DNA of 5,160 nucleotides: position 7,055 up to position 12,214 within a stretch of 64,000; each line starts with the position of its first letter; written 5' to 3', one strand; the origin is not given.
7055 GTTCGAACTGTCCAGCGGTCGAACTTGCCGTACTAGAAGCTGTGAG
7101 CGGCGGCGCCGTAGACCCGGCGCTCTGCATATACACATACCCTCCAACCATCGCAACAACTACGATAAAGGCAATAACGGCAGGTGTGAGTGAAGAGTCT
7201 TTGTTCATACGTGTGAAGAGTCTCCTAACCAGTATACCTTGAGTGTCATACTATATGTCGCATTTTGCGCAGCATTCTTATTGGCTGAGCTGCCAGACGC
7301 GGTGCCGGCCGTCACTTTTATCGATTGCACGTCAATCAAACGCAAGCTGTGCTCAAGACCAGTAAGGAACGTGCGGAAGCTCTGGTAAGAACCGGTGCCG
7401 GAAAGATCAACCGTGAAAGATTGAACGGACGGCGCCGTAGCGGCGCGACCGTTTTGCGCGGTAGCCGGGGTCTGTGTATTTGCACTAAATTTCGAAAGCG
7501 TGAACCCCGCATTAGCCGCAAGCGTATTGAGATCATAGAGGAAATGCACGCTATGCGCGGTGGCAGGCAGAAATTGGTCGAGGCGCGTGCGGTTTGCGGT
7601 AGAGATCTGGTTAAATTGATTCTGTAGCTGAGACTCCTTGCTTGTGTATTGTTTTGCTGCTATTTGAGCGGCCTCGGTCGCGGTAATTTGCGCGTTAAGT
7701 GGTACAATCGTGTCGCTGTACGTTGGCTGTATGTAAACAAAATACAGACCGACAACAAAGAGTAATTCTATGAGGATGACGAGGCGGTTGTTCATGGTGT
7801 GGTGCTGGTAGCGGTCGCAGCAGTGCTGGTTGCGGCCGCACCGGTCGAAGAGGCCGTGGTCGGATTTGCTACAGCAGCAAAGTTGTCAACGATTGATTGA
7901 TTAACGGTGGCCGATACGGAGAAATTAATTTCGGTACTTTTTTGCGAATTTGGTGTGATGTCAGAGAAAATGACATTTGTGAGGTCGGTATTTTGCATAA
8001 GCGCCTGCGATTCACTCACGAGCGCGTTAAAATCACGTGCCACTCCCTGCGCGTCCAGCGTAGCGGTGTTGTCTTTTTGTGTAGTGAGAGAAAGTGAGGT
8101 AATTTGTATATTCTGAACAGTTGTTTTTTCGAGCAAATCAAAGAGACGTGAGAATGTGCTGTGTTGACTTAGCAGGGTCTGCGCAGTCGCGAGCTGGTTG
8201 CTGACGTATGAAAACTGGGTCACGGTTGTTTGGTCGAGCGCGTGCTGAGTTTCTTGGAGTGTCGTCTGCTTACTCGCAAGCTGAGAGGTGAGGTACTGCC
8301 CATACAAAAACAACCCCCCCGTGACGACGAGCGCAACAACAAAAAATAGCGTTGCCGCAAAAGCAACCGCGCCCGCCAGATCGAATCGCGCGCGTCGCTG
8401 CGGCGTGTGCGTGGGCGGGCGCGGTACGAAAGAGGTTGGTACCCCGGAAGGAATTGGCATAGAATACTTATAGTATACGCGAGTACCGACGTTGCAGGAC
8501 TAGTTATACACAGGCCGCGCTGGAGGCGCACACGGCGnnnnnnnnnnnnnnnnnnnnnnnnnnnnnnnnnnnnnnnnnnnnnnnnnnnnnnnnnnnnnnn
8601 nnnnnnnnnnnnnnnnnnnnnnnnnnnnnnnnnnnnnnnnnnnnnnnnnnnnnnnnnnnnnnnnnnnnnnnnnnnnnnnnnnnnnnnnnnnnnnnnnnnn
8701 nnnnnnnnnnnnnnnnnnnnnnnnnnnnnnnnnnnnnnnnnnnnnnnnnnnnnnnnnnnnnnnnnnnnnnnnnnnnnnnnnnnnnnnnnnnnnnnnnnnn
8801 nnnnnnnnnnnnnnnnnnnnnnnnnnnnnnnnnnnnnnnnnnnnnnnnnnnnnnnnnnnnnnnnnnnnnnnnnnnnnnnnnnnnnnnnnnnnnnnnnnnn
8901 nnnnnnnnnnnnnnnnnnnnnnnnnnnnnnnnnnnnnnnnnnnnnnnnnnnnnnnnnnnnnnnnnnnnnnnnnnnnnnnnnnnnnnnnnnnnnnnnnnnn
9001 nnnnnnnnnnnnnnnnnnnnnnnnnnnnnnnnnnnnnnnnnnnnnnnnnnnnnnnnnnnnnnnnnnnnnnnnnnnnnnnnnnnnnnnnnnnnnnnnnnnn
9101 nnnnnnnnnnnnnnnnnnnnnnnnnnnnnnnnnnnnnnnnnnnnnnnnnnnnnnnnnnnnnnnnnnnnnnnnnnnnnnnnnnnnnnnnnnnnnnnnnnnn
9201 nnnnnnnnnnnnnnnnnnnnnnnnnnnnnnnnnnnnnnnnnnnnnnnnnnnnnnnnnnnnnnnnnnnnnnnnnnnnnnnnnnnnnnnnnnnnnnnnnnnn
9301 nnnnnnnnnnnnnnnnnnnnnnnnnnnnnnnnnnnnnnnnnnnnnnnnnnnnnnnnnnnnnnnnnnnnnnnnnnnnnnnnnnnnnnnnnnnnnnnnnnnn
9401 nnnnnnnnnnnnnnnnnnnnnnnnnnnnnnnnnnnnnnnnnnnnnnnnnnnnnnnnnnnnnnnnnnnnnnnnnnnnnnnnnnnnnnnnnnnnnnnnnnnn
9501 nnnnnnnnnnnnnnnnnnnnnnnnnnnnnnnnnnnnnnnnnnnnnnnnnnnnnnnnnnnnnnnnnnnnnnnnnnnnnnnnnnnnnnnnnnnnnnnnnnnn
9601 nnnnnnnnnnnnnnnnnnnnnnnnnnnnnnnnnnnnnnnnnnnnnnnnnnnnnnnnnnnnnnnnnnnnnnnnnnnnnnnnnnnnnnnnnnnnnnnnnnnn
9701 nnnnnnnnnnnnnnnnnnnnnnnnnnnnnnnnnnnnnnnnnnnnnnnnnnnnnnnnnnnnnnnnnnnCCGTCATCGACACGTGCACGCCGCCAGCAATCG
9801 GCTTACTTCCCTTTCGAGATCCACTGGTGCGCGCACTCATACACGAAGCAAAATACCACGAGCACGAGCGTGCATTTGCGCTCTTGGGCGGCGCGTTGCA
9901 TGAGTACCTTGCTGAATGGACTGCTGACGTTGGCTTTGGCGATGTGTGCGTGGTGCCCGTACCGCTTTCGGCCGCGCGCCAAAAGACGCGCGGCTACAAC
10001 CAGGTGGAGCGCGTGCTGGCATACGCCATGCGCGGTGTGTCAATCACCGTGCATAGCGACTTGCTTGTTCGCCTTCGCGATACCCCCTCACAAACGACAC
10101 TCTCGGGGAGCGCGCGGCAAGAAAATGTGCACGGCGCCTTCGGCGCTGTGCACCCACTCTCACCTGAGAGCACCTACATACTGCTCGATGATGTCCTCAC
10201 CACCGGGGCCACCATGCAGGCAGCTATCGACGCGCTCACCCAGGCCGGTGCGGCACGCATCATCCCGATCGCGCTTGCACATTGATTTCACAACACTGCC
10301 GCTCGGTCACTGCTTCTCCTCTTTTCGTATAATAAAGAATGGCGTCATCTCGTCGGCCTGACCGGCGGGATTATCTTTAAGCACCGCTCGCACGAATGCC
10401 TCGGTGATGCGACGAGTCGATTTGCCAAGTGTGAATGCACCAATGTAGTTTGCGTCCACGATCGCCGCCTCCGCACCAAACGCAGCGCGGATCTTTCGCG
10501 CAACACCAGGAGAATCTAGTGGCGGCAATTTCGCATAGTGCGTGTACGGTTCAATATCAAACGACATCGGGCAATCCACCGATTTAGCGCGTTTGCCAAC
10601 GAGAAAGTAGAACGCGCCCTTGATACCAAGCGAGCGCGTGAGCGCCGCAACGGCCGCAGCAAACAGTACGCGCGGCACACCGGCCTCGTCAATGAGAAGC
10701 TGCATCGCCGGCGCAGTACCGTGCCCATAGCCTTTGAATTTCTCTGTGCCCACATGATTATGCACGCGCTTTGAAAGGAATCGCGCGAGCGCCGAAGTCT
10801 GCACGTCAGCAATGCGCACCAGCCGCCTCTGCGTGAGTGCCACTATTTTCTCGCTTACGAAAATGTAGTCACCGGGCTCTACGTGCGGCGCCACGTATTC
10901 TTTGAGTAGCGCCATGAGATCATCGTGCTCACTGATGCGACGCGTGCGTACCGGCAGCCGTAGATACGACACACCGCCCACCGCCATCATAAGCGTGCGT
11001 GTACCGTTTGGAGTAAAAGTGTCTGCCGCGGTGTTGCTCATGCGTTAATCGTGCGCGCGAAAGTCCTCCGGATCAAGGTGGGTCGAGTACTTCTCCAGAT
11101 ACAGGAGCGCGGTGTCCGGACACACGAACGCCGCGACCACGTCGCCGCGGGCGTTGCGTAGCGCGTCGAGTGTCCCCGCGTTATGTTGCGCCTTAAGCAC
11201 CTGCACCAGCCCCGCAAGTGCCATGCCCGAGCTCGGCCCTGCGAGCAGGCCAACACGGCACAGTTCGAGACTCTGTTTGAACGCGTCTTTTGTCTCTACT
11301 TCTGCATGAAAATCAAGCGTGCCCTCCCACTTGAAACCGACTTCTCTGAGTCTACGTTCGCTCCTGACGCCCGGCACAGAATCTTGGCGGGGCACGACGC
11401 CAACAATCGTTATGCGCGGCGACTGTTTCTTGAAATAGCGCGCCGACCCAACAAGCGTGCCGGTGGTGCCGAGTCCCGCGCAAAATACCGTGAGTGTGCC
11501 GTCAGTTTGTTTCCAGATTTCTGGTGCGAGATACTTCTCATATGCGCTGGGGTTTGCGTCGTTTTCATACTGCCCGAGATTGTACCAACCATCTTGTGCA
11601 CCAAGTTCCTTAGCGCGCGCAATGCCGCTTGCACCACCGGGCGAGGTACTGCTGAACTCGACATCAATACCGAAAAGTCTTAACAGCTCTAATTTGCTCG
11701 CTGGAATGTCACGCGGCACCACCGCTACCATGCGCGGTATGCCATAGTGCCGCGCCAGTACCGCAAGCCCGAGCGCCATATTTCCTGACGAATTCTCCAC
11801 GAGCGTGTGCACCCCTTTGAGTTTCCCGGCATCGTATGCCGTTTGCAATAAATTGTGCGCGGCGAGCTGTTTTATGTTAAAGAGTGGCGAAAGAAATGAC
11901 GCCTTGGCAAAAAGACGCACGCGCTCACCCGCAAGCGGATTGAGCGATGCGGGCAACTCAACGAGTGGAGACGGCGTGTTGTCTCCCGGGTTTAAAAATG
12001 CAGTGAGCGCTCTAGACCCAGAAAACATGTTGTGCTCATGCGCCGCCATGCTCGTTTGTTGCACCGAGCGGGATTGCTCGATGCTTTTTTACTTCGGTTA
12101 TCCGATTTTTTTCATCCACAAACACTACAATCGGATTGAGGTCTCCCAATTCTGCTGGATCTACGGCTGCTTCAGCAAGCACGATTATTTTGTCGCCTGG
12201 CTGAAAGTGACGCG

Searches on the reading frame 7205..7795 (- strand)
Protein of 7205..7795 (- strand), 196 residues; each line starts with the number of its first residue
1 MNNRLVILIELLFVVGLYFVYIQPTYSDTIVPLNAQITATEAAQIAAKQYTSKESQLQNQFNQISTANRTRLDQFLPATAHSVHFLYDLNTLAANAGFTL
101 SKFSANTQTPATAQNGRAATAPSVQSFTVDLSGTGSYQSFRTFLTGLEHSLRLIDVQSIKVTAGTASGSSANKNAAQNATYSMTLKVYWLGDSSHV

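Call 24: search_protein_families(library=pfam, proteins=[window:7205-7795:-], max_evalue=0.001)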
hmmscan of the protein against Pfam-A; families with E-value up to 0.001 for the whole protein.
window:7205-7795:- (196 aa): 2 families
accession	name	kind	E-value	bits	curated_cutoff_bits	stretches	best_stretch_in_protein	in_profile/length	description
PF04350.18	PilO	-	2.3e-06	28.2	22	1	44-182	15-142/145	Pilus assembly protein, PilO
PF10741.14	T2SSM_b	-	0.00034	20.9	21.7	1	78-189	12-111/111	Type II secretion system (T2SS), protein M subtype b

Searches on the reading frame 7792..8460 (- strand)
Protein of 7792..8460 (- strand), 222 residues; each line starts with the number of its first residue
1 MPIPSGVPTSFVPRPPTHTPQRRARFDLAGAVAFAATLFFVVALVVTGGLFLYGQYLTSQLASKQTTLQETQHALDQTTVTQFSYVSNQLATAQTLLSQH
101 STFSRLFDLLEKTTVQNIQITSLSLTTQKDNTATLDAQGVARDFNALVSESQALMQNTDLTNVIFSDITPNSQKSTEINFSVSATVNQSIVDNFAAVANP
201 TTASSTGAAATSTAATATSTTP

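Call 24: search_protein_families(library=pfam, proteins=[window:7792-8460:-], max_evalue=0.001)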
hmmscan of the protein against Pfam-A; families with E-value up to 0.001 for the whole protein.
window:7792-8460:- (222 aa): 1 family
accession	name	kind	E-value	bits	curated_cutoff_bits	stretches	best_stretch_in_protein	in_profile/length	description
PF05137.18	PilN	-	4.5e-06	27.1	22.8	1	105-186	1-78/78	Fimbrial assembly protein (PilN)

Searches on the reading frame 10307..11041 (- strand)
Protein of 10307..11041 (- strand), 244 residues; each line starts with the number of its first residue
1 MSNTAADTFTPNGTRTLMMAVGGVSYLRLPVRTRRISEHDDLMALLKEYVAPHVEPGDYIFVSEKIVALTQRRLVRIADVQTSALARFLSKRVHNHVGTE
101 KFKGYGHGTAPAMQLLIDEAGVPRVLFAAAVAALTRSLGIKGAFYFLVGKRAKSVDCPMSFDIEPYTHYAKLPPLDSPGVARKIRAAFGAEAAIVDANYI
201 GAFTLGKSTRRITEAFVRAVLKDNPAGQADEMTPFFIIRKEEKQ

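Call 25: search_protein_families(library=pfam, proteins=[window:10307-11041:-], max_evalue=0.001)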
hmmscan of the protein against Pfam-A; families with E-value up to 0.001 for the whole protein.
window:10307-11041:- (244 aa): 1 family
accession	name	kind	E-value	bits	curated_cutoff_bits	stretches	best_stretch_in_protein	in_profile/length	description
PF01996.21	F420_ligase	-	3e-09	37.2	25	1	31-187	2-133/218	F420-0:Gamma-glutamyl ligase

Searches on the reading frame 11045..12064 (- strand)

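Call 25: search_protein_families(library=pfam, proteins=[window:11045-12064:-], max_evalue=0.001)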
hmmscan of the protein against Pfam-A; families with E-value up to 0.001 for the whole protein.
window:11045-12064:- (339 aa): 1 family
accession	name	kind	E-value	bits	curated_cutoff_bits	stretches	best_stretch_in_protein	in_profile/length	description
PF00291.31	PALP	-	9.1e-44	150.4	35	1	30-292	6-280/295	Pyridoxal-phosphate dependent enzyme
